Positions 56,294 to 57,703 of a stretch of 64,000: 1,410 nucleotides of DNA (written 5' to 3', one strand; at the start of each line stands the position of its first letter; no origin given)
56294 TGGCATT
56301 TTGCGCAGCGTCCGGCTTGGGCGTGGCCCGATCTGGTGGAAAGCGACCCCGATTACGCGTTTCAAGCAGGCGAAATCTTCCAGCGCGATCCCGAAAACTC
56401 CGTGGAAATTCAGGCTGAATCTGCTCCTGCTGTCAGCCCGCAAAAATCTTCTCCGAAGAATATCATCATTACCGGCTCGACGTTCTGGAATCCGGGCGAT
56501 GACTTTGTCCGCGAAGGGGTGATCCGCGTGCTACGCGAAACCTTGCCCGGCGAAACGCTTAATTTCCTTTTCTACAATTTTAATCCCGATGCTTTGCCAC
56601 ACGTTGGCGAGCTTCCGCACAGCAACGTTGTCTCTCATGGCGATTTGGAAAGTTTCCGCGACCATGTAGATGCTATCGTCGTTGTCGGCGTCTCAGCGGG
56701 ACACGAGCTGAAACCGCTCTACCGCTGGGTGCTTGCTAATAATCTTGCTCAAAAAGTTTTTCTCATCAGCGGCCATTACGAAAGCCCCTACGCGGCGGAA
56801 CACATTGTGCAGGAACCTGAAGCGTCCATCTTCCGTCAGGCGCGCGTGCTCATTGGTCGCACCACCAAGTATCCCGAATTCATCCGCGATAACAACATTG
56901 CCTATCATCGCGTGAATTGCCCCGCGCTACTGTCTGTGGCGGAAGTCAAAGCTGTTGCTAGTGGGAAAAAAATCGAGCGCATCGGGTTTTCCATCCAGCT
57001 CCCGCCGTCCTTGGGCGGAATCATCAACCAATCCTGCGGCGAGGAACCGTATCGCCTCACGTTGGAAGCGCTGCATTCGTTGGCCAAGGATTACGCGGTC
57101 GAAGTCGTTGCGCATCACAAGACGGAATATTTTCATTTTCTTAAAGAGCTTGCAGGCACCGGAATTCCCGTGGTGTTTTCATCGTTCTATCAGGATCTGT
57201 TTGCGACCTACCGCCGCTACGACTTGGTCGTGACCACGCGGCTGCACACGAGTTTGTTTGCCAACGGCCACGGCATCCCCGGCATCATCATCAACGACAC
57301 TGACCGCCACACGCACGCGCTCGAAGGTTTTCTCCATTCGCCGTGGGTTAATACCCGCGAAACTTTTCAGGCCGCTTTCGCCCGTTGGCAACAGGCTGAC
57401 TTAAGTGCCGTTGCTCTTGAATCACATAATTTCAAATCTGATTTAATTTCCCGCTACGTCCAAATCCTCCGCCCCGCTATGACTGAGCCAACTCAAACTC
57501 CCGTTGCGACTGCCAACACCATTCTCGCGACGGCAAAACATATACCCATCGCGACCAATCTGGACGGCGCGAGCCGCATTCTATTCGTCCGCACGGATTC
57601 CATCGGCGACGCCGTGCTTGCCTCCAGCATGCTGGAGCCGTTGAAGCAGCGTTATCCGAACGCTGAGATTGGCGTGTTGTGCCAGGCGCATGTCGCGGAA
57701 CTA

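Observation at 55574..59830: Giant four-domain modification enzyme embedded between fliW-csrA and the che genes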

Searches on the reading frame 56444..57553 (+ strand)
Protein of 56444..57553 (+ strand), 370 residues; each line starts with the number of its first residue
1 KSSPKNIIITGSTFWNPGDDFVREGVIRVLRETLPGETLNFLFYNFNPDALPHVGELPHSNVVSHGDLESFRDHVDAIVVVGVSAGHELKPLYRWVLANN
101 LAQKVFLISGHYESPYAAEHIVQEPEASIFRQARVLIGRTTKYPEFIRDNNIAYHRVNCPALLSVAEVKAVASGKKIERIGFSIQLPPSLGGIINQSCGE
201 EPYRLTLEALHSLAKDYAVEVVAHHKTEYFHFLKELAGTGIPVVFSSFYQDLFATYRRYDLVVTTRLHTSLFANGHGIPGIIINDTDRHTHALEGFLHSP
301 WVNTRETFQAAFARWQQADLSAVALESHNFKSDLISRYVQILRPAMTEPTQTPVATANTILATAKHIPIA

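Call 20: search_solved_structures(query=window:56444-57553:+, max_evalue=10)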
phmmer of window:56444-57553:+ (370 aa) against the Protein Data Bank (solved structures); distinct sequences matched with E-value up to 10: 2.
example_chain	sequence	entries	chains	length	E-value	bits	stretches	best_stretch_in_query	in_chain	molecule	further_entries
7dcu_A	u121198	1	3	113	0.2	13.9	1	288-340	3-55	Heat shock factor protein 2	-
5hdk_A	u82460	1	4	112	0.25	13.6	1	288-340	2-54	Heat shock factor protein 2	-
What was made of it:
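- Tried and rejected: Nothing found (call 20).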

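Call 35: find_related_loci(query=A1, collection=genome_contigs, flank=10000)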
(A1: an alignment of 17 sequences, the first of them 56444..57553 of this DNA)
Query A1 (370 aa) in genome_contigs; peptide patterns used: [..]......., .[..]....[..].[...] (x = any residue, [..] = any of these).
51 stretches matched a pattern; 41 encode a relative of the query (tblastn E <= 1e-3); 36 distinct loci.
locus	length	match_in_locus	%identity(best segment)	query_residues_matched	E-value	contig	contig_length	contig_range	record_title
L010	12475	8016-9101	78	4-365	0e+0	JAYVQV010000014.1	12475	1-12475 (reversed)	MAG: Limisphaerales bacterium isolate GL72_UP_metabinner_105_sub GL72_UP_metabinner_105_sub_13, whole genome shotgun seq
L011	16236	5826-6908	73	5-364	3e-172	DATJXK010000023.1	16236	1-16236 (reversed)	MAG TPA_asm: Pseudomonadales bacterium isolate SMAG_U15124 k141_1366173, whole genome shotgun sequence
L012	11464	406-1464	69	4-357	1e-157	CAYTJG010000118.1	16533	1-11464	MAG TPA_asm: uncultured Bifidobacteriaceae bacterium isolate binchicken_co3_196 genome assembly, contig: NODE_11293_leng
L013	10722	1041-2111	63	2-357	1e-150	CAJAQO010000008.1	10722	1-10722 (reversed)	MAG: uncultured Verrucomicrobia subdivision 3 bacterium isolate B-2_bin-237 genome assembly, contig: bin-237:008/335, wh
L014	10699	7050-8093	60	2-351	3e-142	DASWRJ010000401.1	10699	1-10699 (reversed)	MAG TPA_asm: Verrucomicrobiia bacterium isolate SMAG_U3518 k141_932141, whole genome shotgun sequence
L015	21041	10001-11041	61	5-352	5e-142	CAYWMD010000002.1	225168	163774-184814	MAG TPA_asm: uncultured Bifidobacteriaceae bacterium isolate SRP292972_co2_226 genome assembly, contig: NODE_32_length_2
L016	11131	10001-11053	57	5-356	1e-140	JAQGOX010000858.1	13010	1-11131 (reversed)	MAG: Verrucomicrobiales bacterium isolate RYN_624 scaffold_7007401, whole genome shotgun sequence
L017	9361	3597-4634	58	5-351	3e-136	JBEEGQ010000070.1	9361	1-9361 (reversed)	MAG: Verrucomicrobiota bacterium isolate BP_782 scaffold_3229364, whole genome shotgun sequence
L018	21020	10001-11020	57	2-342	8e-135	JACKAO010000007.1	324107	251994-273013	MAG: Calditrichia bacterium isolate HK-STAS-CALD-1 HK-STAS-CALD-1_7, whole genome shotgun sequence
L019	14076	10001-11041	57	5-352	1e-134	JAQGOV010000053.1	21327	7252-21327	MAG: Verrucomicrobiales bacterium isolate RYN_622 scaffold_4428675, whole genome shotgun sequence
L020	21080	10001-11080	56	1-360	8e-132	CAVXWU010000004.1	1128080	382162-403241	MAG: uncultured Verrucomicrobiae bacterium isolate MFD04944.bin.1.206 genome assembly, contig: contig_25072, whole genom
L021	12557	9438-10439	58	5-339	2e-129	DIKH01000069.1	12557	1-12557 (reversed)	MAG TPA_asm: Desulfobacteraceae bacterium UBA5623 UBA5623_contig_230611, whole genome shotgun sequence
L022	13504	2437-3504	54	5-364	1e-128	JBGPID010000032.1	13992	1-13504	MAG: Geobacteraceae bacterium isolate OBJ_0618_7090110_342 k141_7701529_length_13992_cov_22.4588, whole genome shotgun s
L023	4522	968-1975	54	5-342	3e-130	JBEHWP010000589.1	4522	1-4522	MAG: Vulcanimicrobiota bacterium isolate ER1 k141_576988_length_4522_cov_7.0000, whole genome shotgun sequence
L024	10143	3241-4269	54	5-348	3e-128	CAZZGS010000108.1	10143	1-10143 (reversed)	MAG TPA_asm: uncultured Bryobacter sp. isolate SRP128246_co1_71 genome assembly, contig: NODE_16666_length_10143_cov_5.7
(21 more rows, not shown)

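Call 37: predict_structure(alignment_id=A1)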
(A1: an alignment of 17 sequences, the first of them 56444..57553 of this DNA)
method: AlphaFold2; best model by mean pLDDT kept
length: 370 residues; sequences in the alignment: 17
mean_pLDDT: 85.4   pTM: 0.85
mean pLDDT of the five models: 85.4, 85.2, 83.1, 82.1, 81.1
residues with pLDDT >= 90: 232; 70-90: 80; 50-70: 32; < 50: 26
segments of 3 or more residues with pLDDT < 50: 51-56, 352-370
pLDDT, mean of each block of 10 residues (from residue 1): 86 68 93 94 73 48 73 92 82 93 92 80 95 93 90 93 94 95 94 82 97 98 92 97 88 94 93 96 74 82 95 96 96 97 87 36 31
secondary structure, 60 per line:
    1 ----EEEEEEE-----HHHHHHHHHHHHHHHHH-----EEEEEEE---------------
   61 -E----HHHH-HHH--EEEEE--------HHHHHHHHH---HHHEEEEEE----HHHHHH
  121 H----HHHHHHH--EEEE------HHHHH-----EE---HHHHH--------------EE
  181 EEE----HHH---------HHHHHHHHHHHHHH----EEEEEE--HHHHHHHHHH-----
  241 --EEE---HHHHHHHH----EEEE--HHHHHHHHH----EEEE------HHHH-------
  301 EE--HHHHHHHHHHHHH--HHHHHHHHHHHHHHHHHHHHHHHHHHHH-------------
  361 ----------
elements in order: E5-11 H17-33 E39-45 H67-70 E77-81 H90-98 E105-110 H115-121 H126-132 E135-138 H145-149 H160-164 E179-183 H200-213 E218-223 H226-235 E243-245 H249-256 E261-264 H267-275 E280-283 H290-293 H305-317 H320-347

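Call 41: fold_search(model_id=the predicted structure, library=pdb)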
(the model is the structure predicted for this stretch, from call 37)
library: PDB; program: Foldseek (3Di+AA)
matches with E <= 10: 1661; with E <= 0.001: 274
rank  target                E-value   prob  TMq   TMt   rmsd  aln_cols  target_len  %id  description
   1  1v4v_A                3.5e-10  1.00  0.49  0.49   9.2       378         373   11  Crystal Structure Of UDP-N-Acetylglucosamine 2-Epimerase From Thermus Thermophilus HB8 (released 2003-12-02)
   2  8sxv_B                6.4e-10  1.00  0.54  0.55   7.3       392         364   13  X-ray crystal structure of UDP- 2,3-diacetamido-2,3-dideoxy-glucuronic acid-2-epimerase from Thermus thermophilus stra (released 2023-09-13)
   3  1v4v_B                9.8e-10  1.00  0.54  0.54   8.5       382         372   11  Crystal Structure Of UDP-N-Acetylglucosamine 2-Epimerase From Thermus Thermophilus HB8 (released 2003-12-02)
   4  9cm8_A                1.3e-09  1.00  0.51  0.51   9.0       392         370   13  UDP-GlcNAc 2-epimerase MnaA of Paenibacillus alvei (released 2024-10-02)
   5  8sxw_D                1.6e-09  1.00  0.51  0.52   7.9       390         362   13  X-ray crystal structure of UDP- 2,3-diacetamido-2,3-dideoxy-glucuronic acid-2-epimerase from Thermus thermophilus stra (released 2023-09-13)
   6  8sxw_B                1.8e-09  1.00  0.53  0.55   7.7       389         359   13  X-ray crystal structure of UDP- 2,3-diacetamido-2,3-dideoxy-glucuronic acid-2-epimerase from Thermus thermophilus stra (released 2023-09-13)
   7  8sxw_A                1.8e-09  1.00  0.53  0.54   7.0       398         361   13  X-ray crystal structure of UDP- 2,3-diacetamido-2,3-dideoxy-glucuronic acid-2-epimerase from Thermus thermophilus stra (released 2023-09-13)
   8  8sxy_A                2.6e-09  1.00  0.54  0.55   7.8       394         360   13  X-ray crystal structure of UDP- 2,3-diacetamido-2,3-dideoxy-glucuronic acid-2-epimerase from Thermus thermophilus stra (released 2023-09-13)
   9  8sy9_B                3.7e-09  1.00  0.50  0.52   8.2       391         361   14  X-ray crystal structure of UDP-2,3-diacetamido-2,3-dideoxy-glucuronic acid-2-epimerase from Thermus thermophilus strai (released 2023-09-13)
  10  8sya_A                3.9e-09  1.00  0.51  0.53   7.6       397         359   12  X-ray crystal structure of UDP-2,3-diacetamido-2,3-dideoxy-glucuronic acid-2-epimerase from Thermus thermophilus strai (released 2023-09-13)
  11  8sy0_A                3.9e-09  1.00  0.51  0.52   7.9       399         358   13  X-ray crystal structure of UDP- 2,3-diacetamido-2,3-dideoxy-glucuronic acid-2-epimerase from Thermus thermophilus stra (released 2023-09-13)
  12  8sxw_C                3.9e-09  1.00  0.53  0.53   7.9       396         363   14  X-ray crystal structure of UDP- 2,3-diacetamido-2,3-dideoxy-glucuronic acid-2-epimerase from Thermus thermophilus stra (released 2023-09-13)
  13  8sxv_A                4.2e-09  1.00  0.54  0.55   7.5       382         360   12  X-ray crystal structure of UDP- 2,3-diacetamido-2,3-dideoxy-glucuronic acid-2-epimerase from Thermus thermophilus stra (released 2023-09-13)
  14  8ahe_A                5.3e-09  1.00  0.54  0.54   8.7       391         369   13  PAC-FragmentDEL: Photoactivated covalent capture of DNA encoded fragments for hit discovery (released 2022-09-14)
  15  8syd_B                5.6e-09  1.00  0.51  0.50   7.8       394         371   14  X-ray crystal structure of UDP-2,3-diacetamido-2,3-dideoxy-glucuronic acid-2-epimerase from Thermus thermophilus strai (released 2023-09-13)
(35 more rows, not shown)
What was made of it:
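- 56456..57481 (+): D2: PF04230 (polysaccharide pyruvyl-transferase)-like GT-B domain (aa 295-636). This is the family hallmark. AlphaFold2 model has pLDDT 85.4 and pTM 0.85 with a GT-B fold (calls 37, 41).
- Its best structural matches are nucleotide-sugar-binding GT-B enzymes, namely UDP-GlcNAc 2-epimerases and glycosyltransferases (call 41).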

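Call 42: search_solved_structures(query=A1, max_evalue=10, show_alignments=2)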
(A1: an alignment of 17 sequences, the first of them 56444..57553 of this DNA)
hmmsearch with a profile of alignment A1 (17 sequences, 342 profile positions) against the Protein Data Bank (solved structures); distinct sequences matched with E-value up to 10: 9.
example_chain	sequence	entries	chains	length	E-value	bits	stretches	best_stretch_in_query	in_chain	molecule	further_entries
5ax7_A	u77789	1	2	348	0.32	13.2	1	254-283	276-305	Pyruvyl transferase 1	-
1use_A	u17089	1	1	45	0.52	12.4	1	306-340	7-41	VASODILATOR-STIMULATED PHOSPHOPROTEIN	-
9uiq_D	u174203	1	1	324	0.64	12.1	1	47-102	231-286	Replication factor C subunit 4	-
9cyh_A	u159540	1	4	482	0.65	12.1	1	277-340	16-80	Neuraminidase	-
9cye_A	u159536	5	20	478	0.66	12.1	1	277-340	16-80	Neuraminidase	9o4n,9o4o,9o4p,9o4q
8ui7_D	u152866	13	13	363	0.84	11.8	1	47-102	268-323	Replication factor C subunit 4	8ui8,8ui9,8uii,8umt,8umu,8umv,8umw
7z6h_D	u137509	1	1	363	0.84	11.8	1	47-102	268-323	Replication factor C subunit 4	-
6vvo_D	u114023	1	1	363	1.1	11.4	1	47-102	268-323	Replication factor C subunit 4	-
1usd_A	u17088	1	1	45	1.5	11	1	306-340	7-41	VASODILATOR-STIMULATED PHOSPHOPROTEIN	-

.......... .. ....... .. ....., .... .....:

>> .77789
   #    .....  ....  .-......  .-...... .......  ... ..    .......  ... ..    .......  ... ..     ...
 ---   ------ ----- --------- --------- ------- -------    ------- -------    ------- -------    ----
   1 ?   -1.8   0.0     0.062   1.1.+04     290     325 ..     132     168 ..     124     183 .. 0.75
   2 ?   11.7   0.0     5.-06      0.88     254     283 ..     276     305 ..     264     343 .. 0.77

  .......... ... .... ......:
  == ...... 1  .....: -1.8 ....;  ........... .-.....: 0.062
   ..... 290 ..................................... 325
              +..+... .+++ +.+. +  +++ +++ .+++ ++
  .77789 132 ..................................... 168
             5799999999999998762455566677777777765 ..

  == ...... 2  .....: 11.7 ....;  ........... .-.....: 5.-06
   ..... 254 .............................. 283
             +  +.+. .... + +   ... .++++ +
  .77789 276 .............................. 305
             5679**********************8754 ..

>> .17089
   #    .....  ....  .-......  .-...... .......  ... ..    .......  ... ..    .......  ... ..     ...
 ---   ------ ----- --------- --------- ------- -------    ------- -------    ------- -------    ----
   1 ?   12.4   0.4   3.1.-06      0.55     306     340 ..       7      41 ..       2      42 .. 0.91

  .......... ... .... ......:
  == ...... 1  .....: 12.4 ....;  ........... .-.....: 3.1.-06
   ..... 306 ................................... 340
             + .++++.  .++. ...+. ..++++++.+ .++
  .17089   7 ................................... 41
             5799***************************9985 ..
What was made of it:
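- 56456..57481 (+): The only PDB profile hit is Pvg1p 5ax7, at the T-R-L-H...G-I-P motif, E 0.32 (call 42).
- Tried and rejected: The profile search found only a weak Pvg1p motif hit (call 42).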

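Call 43: search_protein_families(library=pfam, alignment_id=A1, max_evalue=0.01)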
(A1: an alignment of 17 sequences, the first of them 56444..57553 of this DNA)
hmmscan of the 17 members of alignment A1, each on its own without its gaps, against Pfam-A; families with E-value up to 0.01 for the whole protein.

A. member 1, window:56444-57553:+ (370 aa): 1 family
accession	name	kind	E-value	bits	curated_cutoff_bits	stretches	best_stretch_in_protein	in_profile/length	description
PF04230.19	PS_pyruv_trans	-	9.4e-07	29.4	25.3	1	249-284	242-277/280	Polysaccharide pyruvyl transferase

B. families by the number of members that match (of 17 scanned): 1 family
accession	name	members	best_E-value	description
PF04230.19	PS_pyruv_trans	17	1.5e-15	Polysaccharide pyruvyl transferase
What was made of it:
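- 56456..57481 (+): All 17 aligned members hit PF04230, best E 1.5e-15 (call 43).
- Closest known: Polysaccharide pyruvyl transferases. Same: D2 passes the Pfam threshold, has a two-Rossmann GT-B-like fold, and shares the T/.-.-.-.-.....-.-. motif with Pvg1p (calls 37, 42, 43).
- D2 has a GT-B fold, and all 17 family members hit PF04230 (calls 37, 41, 43). All members pass the PF04230 threshold and keep the T-R-L-H...G-I-P motif shared with the pyruvyl transferase Pvg1p (calls 42, 43).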

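Call 81: search_protein_representatives(alignment_id=A1)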
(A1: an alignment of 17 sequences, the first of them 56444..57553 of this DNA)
Query: 17 sequences, 342 profile positions. Proteins with E-value up to 0.001 (for the whole library): 540; up to 1e-10: 304; up to 1e-30: 70. The best 150 are listed.
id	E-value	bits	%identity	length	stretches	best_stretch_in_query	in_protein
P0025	1.4e-178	609.5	-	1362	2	1-340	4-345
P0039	2.1e-177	605.7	-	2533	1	2-340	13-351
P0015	1.6e-176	602.7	-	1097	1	2-341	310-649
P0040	4.8e-175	597.9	-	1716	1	1-340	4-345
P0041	1.5e-174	596.3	-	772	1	2-341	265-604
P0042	1.7e-174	596.1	-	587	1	2-340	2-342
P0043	1.9e-173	592.6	-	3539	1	2-340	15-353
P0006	3.6e-173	591.7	-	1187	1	2-342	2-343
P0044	3.9e-173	591.6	-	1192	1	1-340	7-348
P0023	6.7e-173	590.9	-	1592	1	2-340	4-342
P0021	1.0e-172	590.2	-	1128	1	2-340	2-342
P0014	2.7e-172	588.9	-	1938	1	2-340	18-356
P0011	4.0e-172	588.3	-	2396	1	2-340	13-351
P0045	6.4e-172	587.6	-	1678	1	2-340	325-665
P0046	8.9e-172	587.1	-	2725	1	1-340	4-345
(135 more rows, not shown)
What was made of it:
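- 56456..57481 (+): About 38 clusters score above 450 bits among 1.84 billion representatives (call 81).
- Closest known: Polysaccharide pyruvyl transferases. Different: D2 forms a separate, rare and highly conserved subfamily (call 81).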
